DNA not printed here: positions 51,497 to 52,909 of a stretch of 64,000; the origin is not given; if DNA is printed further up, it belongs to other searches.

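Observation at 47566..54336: Tightly packed operon suggesting a fatty acyl to aldehyde to amine (or related lipid-tailoring) pathway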

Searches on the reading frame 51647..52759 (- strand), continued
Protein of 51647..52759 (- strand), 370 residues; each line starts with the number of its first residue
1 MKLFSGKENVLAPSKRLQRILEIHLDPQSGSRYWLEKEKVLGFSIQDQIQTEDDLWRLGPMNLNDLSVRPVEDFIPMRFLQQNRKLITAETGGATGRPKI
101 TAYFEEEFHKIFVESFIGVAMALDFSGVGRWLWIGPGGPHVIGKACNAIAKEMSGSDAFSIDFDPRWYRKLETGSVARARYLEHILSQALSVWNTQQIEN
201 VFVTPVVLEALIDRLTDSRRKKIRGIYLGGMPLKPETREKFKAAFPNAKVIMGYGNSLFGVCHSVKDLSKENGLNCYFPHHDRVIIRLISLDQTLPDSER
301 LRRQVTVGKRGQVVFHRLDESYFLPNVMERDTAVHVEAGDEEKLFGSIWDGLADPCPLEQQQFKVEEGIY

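Call 28: search_protein_families(library=ncbifam, proteins=[L005:11068-11934:+, L003:12586-13446:+, L084:11280-12167:+, L006:16963-17847:+, L003:15474-16292:-, L003:14387-15463:-, L003:16283-17359:-, L001:7518-9992:+, L082:3741-5087:+, L005:7771-9990:+], max_evalue=0.001)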
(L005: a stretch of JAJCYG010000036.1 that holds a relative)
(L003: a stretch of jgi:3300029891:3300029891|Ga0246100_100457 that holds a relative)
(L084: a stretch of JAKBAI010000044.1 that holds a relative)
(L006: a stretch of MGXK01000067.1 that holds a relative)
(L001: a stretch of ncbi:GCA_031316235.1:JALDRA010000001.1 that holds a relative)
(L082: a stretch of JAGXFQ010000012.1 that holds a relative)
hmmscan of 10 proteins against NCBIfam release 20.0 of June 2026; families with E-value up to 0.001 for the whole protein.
L005:11068-11934:+ (288 aa): 0 families

L003:12586-13446:+ (286 aa): 0 families

L084:11280-12167:+ (295 aa): 0 families

L006:16963-17847:+ (294 aa): 0 families

L003:15474-16292:- (272 aa): 0 families

L003:14387-15463:- (358 aa): 13 families
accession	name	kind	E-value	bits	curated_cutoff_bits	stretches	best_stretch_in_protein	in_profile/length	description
TIGR03699.1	menaquin_MqnC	equivalog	3.1e-126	420.8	428.1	1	16-356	2-342/342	cyclic dehypoxanthinyl futalosine synthase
TIGR00423.1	TIGR00423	subfamily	5.3e-100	334.6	260.25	1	51-356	1-310/310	CofH family radical SAM protein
NF006277.0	PRK08445.1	equivalog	8.1e-99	330.7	576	1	15-358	2-347/348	dehypoxanthine futalosine cyclase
TIGR03700.1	mena_SCO4494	equivalog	1.9e-92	309.9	434.55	1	8-356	2-351/351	aminofutalosine synthase MqnE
TIGR03551.1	F420_cofH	equivalog_domain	7.1e-91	304.6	374.1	1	22-356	6-345/345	5-amino-6-(D-ribitylamino)uracil--L-tyrosine 4-hydroxyphenyl transferase CofH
NF005609.0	PRK07360.1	equivalog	1.1e-90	304.1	426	1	5-357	9-369/374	7,8-didemethyl-8-hydroxy-5-deazariboflavin synthase subunit CofH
NF006687.0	PRK09234.1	equivalog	1.9e-77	261.2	1018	1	14-355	489-836/849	bifunctional FO biosynthesis protein CofGH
NF006276.0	PRK08444.1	equivalog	1.4e-65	221.6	560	1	13-357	9-351/353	aminofutalosine synthase MqnE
NF004580.0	PRK05926.1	equivalog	2.3e-58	198.2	583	1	6-346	17-362/370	hypothetical protein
NF004884.0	PRK06245.1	equivalog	3.1e-13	49.3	209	1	44-117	4-75/340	7,8-didemethyl-8-hydroxy-5-deazariboflavin synthase subunit CofG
TIGR03550.1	F420_cofG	equivalog_domain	8.8e-13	48.1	213.35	1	62-314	11-266/322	7,8-didemethyl-8-hydroxy-5-deazariboflavin synthase CofG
TIGR03956.1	rSAM_HydE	equivalog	4e-09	36.2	254.6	1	60-137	54-131/340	[FeFe] hydrogenase H-cluster radical SAM maturase HydE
TIGR00433.2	bioB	equivalog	0.0002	20.7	225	0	195-327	170-293/307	biotin synthase BioB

L003:16283-17359:- (358 aa): 14 families
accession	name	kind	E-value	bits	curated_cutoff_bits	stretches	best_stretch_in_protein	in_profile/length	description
TIGR03700.1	mena_SCO4494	equivalog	2.1e-109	365.6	434.55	1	14-352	7-351/351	aminofutalosine synthase MqnE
NF006276.0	PRK08444.1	equivalog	3.5e-85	286.2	560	1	16-353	11-351/353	aminofutalosine synthase MqnE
TIGR00423.1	TIGR00423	subfamily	5.4e-85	285.4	260.25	1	55-351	2-309/310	CofH family radical SAM protein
TIGR03699.1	menaquin_MqnC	equivalog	8e-85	284.7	428.1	1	33-351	15-341/342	cyclic dehypoxanthinyl futalosine synthase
NF005609.0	PRK07360.1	equivalog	1.7e-74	250.8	426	1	14-354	17-370/374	7,8-didemethyl-8-hydroxy-5-deazariboflavin synthase subunit CofH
TIGR03551.1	F420_cofH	equivalog_domain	1.2e-73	248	374.1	1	34-352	15-345/345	5-amino-6-(D-ribitylamino)uracil--L-tyrosine 4-hydroxyphenyl transferase CofH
NF004580.0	PRK05926.1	equivalog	2.8e-60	204.5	583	1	38-341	48-361/370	hypothetical protein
NF006687.0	PRK09234.1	equivalog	5e-59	200.3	1018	1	32-355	505-840/849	bifunctional FO biosynthesis protein CofGH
NF006277.0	PRK08445.1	equivalog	2.8e-56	190.8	576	1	30-352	13-345/348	dehypoxanthine futalosine cyclase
TIGR03550.1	F420_cofG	equivalog_domain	2.1e-10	40.3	213.35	1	55-308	1-266/322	7,8-didemethyl-8-hydroxy-5-deazariboflavin synthase CofG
NF004884.0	PRK06245.1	equivalog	3.6e-10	39.2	209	1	53-308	10-273/340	7,8-didemethyl-8-hydroxy-5-deazariboflavin synthase subunit CofG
TIGR03957.1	rSAM_HmdB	equivalog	5.7e-07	29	320.9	1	195-339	168-312/317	5,10-methenyltetrahydromethanopterin hydrogenase cofactor biosynthesis protein HmdB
TIGR00433.2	bioB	equivalog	8.1e-06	25.3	225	1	198-277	173-251/307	biotin synthase BioB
TIGR03956.1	rSAM_HydE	equivalog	0.00083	18.7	254.6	0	15-135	8-129/340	[FeFe] hydrogenase H-cluster radical SAM maturase HydE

L001:7518-9992:+ (824 aa): 15 families
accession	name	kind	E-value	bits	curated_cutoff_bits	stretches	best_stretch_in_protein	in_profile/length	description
TIGR00921.1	2A067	subfamily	3.3e-60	204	351.9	2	487-819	25-346/733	hydrophobe/amphiphile efflux-3 (HAE3) family transporter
TIGR00833.1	actII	subfamily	7.6e-36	123.7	874.7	2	241-555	137-450/910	MMPL family RND transporter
TIGR03480.1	HpnN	hypoth_equivalog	1.3e-30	106.2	751.85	2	256-480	250-462/862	hopanoid biosynthesis associated RND transporter like protein HpnN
NF052374.1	HopndTporHpnN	equivalog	3.1e-22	78.5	1100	2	644-822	251-429/858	hopanoid transporter HpnN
TIGR00916.1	2A0604s01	subfamily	8.6e-10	38.6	148.6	1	671-807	94-229/231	SecD/SecF family protein translocase subunit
NF045600.2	BstA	equivalog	4.5e-08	31.5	1400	1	672-816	756-894/903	sterol transporter cytoplasmic membrane protein BstA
NF006357.0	PRK08578.2-1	equivalog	1.7e-07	31.4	304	1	668-810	122-260/282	preprotein translocase subunit SecF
NF000282.2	RND_permease_1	subfamily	1e-06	27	1250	1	668-780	340-453/1029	multidrug efflux RND transporter permease subunit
NF007131.0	PRK09577.1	equivalog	1.4e-06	26.3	1768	1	668-781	340-454/1045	multidrug efflux RND transporter permease subunit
NF007798.0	PRK10503.1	equivalog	2.5e-06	25.4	1584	1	671-776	347-448/1040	MdtB/MuxB family multidrug efflux RND transporter permease subunit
TIGR01129.1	secD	equivalog_domain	4.5e-06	26.1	244.4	1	671-811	254-392/397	protein translocase subunit SecD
NF052608.1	TrhMmycExpMmpL3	equivalog_domain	2.2e-05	22.9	1400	1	598-816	119-338/992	trehalose monomycolate exporter MmpL3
TIGR00915.1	2A0602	subfamily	3.9e-05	21.7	940.35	1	668-795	341-472/1050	efflux RND transporter permease subunit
NF000037.1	RND_perm_OqxB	exception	0.00031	18.7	2200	1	668-788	344-465/1050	multidrug efflux RND transporter permease subunit OqxB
NF037998.2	RND_1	equivalog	0.00048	17.9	400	1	644-754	424-532/1237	protein translocase SecDF, variant type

L082:3741-5087:+ (448 aa): 0 families

L005:7771-9990:+ (740 aa): 8 families
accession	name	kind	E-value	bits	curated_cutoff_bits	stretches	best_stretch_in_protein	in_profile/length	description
TIGR00921.1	2A067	subfamily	1.6e-47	162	351.9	2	390-736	7-350/733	hydrophobe/amphiphile efflux-3 (HAE3) family transporter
TIGR03480.1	HpnN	hypoth_equivalog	3.2e-19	68.4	751.85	2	181-444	239-506/862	hopanoid biosynthesis associated RND transporter like protein HpnN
TIGR00833.1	actII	subfamily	5.4e-16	58.1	874.7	2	153-492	109-466/910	MMPL family RND transporter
NF052374.1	HopndTporHpnN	equivalog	1.5e-11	43.2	1100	2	177-451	238-516/858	hopanoid transporter HpnN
TIGR00966.2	transloc_SecF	equivalog_domain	1.6e-09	37.7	160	1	132-360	50-277/279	protein translocase subunit SecF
NF045600.2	BstA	equivalog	6.5e-06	24.3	1400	1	223-423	296-506/903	sterol transporter cytoplasmic membrane protein BstA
NF006354.0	PRK08578.1-2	equivalog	0.00014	21.3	353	1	530-700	79-241/296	preprotein translocase subunit SecF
TIGR00915.1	2A0602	subfamily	0.00037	18.5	940.35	1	586-661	338-413/1050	efflux RND transporter permease subunit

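Call 29: search_protein_families(library=pfam, proteins=[L005:11068-11934:+, L001:7518-9992:+, L082:3741-5087:+, L075:11868-12521:+, L014:8625-9170:+, L020:5688-6305:+, L036:16006-17421:+, L002:14453-15220:+, L027:7479-8702:+, L061:13462-14601:+], max_evalue=0.001)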
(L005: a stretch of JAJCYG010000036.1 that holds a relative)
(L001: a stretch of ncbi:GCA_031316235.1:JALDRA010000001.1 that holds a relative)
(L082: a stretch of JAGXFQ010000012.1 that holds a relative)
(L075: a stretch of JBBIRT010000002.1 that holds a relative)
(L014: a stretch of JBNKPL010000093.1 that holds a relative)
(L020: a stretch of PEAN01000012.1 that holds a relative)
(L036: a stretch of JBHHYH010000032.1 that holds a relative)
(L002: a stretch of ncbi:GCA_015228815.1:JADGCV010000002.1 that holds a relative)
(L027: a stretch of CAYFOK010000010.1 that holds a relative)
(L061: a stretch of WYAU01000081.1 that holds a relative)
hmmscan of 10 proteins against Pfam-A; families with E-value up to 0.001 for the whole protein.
L005:11068-11934:+ (288 aa): 1 family
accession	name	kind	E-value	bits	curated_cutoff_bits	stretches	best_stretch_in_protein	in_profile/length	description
PF02621.19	VitK2_biosynth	-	3.4e-61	207.3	26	1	5-263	1-251/252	Menaquinone biosynthesis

L001:7518-9992:+ (824 aa): 5 families
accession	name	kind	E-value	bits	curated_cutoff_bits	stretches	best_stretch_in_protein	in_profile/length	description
PF03176.21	MMPL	-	7.7e-37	127.4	20.5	2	254-429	122-302/333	MMPL family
PF12349.14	Sterol-sensing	-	5.4e-10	39.8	22.3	2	305-421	12-128/153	Sterol-sensing domain of SREBP cleavage-activation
PF00873.25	ACR_tran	-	2.3e-07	29.4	28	1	669-786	335-454/1021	AcrB/AcrD/AcrF family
PF02355.23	SecD_SecF_C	-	3.3e-05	23.8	20.5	1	667-819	33-186/189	Protein export membrane protein SecD/SecF, C-terminal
PF02460.24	Patched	-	0.0002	21.6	23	1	672-816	11-154/156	Patched SSD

L082:3741-5087:+ (448 aa): 1 family
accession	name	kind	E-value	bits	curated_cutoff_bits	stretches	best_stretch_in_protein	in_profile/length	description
PF01136.24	Peptidase_U32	-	1.3e-09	38.1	22.4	1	142-236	3-96/233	Peptidase family U32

L075:11868-12521:+ (217 aa): 1 family
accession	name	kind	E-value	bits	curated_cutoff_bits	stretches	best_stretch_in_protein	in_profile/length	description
PF04264.18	YceI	-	2.3e-25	90.2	23.7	1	48-210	3-150/150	YceI-like domain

L014:8625-9170:+ (181 aa): 0 families

L020:5688-6305:+ (205 aa): 0 families

L036:16006-17421:+ (471 aa): 2 families
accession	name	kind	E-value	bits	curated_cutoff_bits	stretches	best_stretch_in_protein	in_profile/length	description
PF04055.27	Radical_SAM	-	2.1e-21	77.3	29.5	1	197-358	3-166/166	Radical SAM superfamily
PF02310.24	B12-binding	-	2.8e-15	56.6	32.1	1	16-135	11-120/121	B12 binding domain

L002:14453-15220:+ (255 aa): 1 family
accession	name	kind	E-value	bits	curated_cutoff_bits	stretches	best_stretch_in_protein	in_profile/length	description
PF04784.19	DUF547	-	4.4e-26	91.7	27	1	85-192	5-125/125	Protein of unknown function, DUF547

L027:7479-8702:+ (407 aa): 3 families
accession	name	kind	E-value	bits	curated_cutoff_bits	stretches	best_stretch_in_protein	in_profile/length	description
PF13428.12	TPR_14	-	1.3e-05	25.8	23.5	0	58-83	16-41/44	Tetratricopeptide repeat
PF13424.12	TPR_12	-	4e-05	24.2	30.1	1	312-377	7-72/77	Tetratricopeptide repeat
PF07719.23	TPR_2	-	0.00082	19.8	27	0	310-338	2-30/34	Tetratricopeptide repeat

L061:13462-14601:+ (379 aa): 2 families
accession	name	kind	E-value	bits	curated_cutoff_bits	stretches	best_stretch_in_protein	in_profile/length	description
PF00149.33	Metallophos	-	4.7e-13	50.4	21.5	1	70-246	2-191/191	Calcineurin-like phosphoesterase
PF12850.12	Metallophos_2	-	5.4e-05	23.7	27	1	71-270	3-143/154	Calcineurin-like phosphoesterase superfamily domain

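Call 30: search_solved_structures(query=L005:11068-11934:+, max_evalue=0.01, show_alignments=1)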
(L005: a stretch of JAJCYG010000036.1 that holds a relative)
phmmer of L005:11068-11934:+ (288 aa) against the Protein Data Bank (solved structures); distinct sequences matched with E-value up to 0.01: 2.
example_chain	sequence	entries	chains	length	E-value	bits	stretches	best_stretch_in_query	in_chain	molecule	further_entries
1zbm_A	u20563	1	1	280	1.1e-53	185.7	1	5-276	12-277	hypothetical protein AF1704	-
2czl_A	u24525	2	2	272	1.3e-38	136.1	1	4-265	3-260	hypothetical protein TTHA1568 | Menaquinone biosynthetic enzyme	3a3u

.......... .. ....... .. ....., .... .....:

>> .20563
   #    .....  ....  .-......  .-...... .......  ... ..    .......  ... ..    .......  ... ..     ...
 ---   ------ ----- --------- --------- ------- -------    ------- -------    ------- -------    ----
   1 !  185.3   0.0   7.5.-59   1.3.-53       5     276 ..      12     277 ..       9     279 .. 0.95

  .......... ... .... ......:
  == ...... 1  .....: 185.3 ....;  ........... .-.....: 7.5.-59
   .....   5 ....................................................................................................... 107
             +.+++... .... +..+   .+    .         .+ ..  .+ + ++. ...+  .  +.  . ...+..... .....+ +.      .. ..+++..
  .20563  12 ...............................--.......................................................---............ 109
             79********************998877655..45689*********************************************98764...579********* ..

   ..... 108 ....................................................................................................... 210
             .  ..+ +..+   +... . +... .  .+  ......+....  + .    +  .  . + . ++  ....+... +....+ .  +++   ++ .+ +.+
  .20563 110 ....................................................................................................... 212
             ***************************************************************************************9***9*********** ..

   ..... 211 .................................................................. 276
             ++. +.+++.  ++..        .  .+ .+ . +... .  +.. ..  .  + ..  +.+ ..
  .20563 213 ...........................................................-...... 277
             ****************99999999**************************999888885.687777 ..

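Call 31: search_solved_structures(query=L006:16963-17847:+, max_evalue=0.01)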
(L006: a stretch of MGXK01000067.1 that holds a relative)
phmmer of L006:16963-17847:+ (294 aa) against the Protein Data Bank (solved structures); distinct sequences matched with E-value up to 0.01: 2.
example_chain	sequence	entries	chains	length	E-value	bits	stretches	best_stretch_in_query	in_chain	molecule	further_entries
2czl_A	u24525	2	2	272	1.3e-62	214.9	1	30-291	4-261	hypothetical protein TTHA1568 | Menaquinone biosynthetic enzyme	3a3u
1zbm_A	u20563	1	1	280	4e-41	144.4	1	26-293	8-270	hypothetical protein AF1704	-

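Call 32: search_solved_structures(query=L003:15474-16292:-, max_evalue=0.01)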
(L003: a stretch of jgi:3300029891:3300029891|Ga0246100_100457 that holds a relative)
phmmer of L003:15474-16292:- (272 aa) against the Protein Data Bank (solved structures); distinct sequences matched with E-value up to 0.01: 9.
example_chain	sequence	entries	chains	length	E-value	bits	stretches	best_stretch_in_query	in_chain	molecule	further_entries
2i6e_A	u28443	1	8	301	4.2e-11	45.7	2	150-250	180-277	Hypothetical protein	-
6o9a_A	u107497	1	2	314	5.2e-11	45.4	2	150-250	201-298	Chorismate dehydratase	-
7ahr_A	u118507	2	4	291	4.9e-08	35.6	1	37-184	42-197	Chorismate dehydratase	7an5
2nxo_A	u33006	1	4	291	5e-08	35.6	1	37-184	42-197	Hypothetical protein SCO4506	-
7an7_A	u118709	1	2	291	6.6e-08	35.2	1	37-184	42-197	Chorismate dehydratase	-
7ywc_A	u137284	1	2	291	6.8e-08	35.2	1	38-184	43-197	Chorismate dehydratase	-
7an6_A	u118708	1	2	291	7.2e-08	35.1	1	39-184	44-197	Chorismate dehydratase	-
7an9_A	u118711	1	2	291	9e-08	34.8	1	37-183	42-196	Chorismate dehydratase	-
7an8_A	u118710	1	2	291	1.3e-07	34.3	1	37-184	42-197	Chorismate dehydratase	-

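Call 33: search_dna_similar(query=window:51647-52759:-, collection=plasmids, mode=protein, max_evalue=0.00001, max_rows=20)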
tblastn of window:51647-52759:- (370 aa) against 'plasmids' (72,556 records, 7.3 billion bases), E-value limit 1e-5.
Records with a match: 29; places in all: 29; records where one place covers at least 80% of the query: 29.
Best place of each record, by identity: <60% 29.
By first word of the organism name: Streptomyces 19; Pantoea 4; Streptantibioticus 2; Burkholderia 1; Halomarina 1; Halalkalicoccus 1; Escherichia 1.
By predicted mobility (MOB-suite, as given by PLSDB): non-mobilizable 24; mobilizable 3; conjugative 2.
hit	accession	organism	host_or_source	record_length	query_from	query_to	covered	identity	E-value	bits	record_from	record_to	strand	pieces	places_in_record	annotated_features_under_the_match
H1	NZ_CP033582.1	Streptomyces sp. ADI95-16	-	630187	6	370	99%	34.0%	1e-46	177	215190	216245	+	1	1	AMP-binding protein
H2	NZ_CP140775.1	Streptomyces goshikiensis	cell culture,soil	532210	6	370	99%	34.0%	1e-46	177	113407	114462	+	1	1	AMP-binding protein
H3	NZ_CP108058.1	Streptomyces goshikiensis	-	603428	6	370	99%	34.0%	1e-46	177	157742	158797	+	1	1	AMP-binding protein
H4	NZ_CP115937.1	Streptomyces goshikiensis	microorganism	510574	6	370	99%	34.0%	2e-46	176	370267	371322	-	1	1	AMP-binding protein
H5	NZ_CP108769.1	Streptomyces goshikiensis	-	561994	6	370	99%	34.0%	2e-46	176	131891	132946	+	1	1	AMP-binding protein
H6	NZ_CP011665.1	Streptomyces sp. Mg1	-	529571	6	370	99%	34.0%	2e-46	176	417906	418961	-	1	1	AMP-binding protein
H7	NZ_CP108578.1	Streptomyces goshikiensis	-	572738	6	370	99%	34.0%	3e-46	176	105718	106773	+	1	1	AMP-binding protein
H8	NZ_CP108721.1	Streptomyces sp. NBC_00998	-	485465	11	370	97%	31.2%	3e-40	159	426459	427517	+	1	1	phenazine biosynthesis protein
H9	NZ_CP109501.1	Streptomyces sp. NBC_01426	-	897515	11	370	97%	30.2%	4e-39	155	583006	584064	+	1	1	phenazine biosynthesis protein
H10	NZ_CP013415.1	Burkholderia ubonensis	soil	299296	13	370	97%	29.9%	7e-33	137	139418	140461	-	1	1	AMP-binding protein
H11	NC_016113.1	Streptantibioticus cattleyicolor NRRL 8057 = DSM 46488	-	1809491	17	370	96%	29.6%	2e-32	136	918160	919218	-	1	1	none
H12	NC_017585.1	Streptantibioticus cattleyicolor NRRL 8057 = DSM 46488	-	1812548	17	370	96%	29.6%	2e-32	136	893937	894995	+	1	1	none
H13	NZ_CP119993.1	Halomarina sp. PSR21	cell culture,saline soil from Tarim ...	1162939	20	370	95%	29.8%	3e-28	123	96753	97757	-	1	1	record has no annotation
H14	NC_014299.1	Halalkalicoccus jeotgali B3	-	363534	14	370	96%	29.0%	4e-26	117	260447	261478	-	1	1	hypothetical protein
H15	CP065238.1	Streptomyces clavuligerus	cell culture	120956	20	370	95%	29.1%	5e-21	102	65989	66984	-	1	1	arylcarboxylate reductase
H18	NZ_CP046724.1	Pantoea agglomerans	pure culture,cherry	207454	17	370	96%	28.8%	1e-20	100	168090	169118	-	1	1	AMP-binding protein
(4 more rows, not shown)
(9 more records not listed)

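Call 34: get_annotated_region(hit=H18, flank=6000)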
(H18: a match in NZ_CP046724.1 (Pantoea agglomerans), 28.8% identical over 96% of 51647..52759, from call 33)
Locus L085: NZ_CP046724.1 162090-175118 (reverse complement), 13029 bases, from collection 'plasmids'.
description: Pantoea agglomerans strain ASB05 plasmid pASB05p2, complete sequence
organism: Pantoea agglomerans (NCBI taxid 549)
taxonomy: Bacteria; Pseudomonadota; Gammaproteobacteria; Enterobacterales; Erwiniaceae; Pantoea; Pantoea agglomerans
host: -; source: pure culture,cherry; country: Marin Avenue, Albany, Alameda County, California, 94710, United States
typing (MOB-suite, as given by PLSDB): non-mobilizable; replicon rep_cluster_807
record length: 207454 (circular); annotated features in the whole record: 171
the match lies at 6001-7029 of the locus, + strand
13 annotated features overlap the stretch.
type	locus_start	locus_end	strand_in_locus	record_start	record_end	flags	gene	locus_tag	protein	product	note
CDS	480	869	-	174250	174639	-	-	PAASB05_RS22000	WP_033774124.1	VOC family protein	-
CDS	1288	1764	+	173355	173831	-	-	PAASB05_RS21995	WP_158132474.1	PhzA/PhzB family protein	GO:0017000 - antibiotic biosynthetic process [Evidence IEA]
CDS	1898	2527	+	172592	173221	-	-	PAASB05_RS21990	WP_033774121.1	isochorismatase family protein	-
CDS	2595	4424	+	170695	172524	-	-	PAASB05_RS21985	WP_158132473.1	anthranilate synthase family protein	-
CDS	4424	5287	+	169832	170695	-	-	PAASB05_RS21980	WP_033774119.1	PhzF family phenazine biosynthesis protein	GO:0009058 - biosynthetic process [Evidence IEA]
CDS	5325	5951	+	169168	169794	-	-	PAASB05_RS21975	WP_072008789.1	pyridoxine 5'-phosphate oxidase C-terminal domain-containing protein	-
CDS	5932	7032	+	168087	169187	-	-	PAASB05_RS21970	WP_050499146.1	AMP-binding protein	-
CDS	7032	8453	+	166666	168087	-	-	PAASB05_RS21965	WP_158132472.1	aldehyde dehydrogenase family protein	-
CDS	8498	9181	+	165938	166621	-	-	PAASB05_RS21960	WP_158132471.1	class I SAM-dependent methyltransferase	-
CDS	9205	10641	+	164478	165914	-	-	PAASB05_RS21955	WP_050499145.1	MFS transporter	-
CDS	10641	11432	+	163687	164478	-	-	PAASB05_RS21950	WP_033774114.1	SDR family oxidoreductase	-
CDS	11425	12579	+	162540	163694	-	-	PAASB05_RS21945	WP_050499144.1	hypothetical protein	-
CDS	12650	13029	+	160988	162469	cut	-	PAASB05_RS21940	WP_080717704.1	AMP-binding protein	-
